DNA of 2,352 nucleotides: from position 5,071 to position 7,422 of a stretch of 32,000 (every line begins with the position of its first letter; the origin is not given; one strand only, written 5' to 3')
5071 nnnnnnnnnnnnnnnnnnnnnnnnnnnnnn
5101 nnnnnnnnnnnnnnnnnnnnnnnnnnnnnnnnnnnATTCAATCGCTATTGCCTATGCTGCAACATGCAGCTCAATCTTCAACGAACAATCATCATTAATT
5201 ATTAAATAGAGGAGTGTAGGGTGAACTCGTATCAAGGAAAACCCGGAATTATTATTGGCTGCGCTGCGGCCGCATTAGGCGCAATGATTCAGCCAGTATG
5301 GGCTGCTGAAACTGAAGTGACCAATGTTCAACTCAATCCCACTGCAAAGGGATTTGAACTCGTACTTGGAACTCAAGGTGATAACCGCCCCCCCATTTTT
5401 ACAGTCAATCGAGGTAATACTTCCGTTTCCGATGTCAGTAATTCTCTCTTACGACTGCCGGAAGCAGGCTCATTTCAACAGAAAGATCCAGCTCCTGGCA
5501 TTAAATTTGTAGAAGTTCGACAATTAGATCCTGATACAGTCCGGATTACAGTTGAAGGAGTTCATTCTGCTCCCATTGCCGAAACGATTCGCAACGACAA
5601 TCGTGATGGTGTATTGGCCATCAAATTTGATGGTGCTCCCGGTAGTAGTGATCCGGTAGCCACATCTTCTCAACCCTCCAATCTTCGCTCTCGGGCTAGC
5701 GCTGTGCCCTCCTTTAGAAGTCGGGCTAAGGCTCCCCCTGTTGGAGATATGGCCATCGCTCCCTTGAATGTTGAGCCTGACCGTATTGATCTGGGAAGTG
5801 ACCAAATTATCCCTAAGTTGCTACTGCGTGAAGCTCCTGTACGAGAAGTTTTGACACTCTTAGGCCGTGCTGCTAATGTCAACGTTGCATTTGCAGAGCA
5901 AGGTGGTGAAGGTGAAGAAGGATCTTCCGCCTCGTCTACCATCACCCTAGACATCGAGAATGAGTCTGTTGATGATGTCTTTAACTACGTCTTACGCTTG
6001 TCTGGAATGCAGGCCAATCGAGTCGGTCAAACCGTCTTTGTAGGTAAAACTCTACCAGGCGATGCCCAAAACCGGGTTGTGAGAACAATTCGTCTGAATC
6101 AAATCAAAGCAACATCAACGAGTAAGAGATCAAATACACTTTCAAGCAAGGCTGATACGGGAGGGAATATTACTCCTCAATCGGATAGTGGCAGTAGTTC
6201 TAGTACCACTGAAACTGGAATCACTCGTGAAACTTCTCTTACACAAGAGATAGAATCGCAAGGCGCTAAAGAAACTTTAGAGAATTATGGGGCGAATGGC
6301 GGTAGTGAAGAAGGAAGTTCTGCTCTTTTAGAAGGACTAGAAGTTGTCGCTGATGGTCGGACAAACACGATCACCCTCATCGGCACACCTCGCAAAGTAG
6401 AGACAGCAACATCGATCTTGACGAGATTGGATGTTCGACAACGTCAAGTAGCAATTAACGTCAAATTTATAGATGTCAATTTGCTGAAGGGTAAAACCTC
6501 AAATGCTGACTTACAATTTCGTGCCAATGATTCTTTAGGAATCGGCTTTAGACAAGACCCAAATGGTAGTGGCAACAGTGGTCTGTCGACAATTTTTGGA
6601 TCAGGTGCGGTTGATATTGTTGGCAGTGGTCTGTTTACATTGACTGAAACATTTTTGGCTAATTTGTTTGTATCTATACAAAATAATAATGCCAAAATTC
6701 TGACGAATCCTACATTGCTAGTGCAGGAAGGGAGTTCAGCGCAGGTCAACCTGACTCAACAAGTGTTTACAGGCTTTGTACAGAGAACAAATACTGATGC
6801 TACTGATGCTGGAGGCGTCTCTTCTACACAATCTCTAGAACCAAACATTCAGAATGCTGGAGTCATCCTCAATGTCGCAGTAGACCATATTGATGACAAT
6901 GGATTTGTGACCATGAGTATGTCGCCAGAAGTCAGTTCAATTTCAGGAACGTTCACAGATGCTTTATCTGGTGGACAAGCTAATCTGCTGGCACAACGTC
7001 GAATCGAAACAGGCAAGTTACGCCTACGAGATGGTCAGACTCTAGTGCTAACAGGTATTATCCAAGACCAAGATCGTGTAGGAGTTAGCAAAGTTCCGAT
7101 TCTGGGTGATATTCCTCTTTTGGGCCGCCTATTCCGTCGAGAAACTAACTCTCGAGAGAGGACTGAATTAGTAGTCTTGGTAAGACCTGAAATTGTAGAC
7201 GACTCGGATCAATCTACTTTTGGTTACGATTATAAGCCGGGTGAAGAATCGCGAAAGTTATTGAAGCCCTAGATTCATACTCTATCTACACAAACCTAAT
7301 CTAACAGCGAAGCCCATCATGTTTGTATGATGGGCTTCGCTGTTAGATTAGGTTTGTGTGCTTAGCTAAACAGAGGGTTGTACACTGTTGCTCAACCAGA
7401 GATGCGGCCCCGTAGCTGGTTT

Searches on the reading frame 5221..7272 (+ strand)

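Call 81: search_protein_families(library=pfam, proteins=[window:5221-7272:+], max_evalue=0.00001)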
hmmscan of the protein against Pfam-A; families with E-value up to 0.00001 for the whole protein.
window:5221-7272:+ (683 aa): 3 families
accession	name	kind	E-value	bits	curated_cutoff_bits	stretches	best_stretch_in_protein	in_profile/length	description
PF00263.26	Secretin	-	4.2e-41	140.8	27.5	1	486-660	3-169/169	Bacterial type II and III secretion system protein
PF11741.13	AMIN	-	1.6e-12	47.8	20.5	1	35-115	1-80/101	AMIN domain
PF03958.22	Secretin_N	-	7.5e-10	39.3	28.2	1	288-409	2-69/69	Bacterial type II/III secretion system short domain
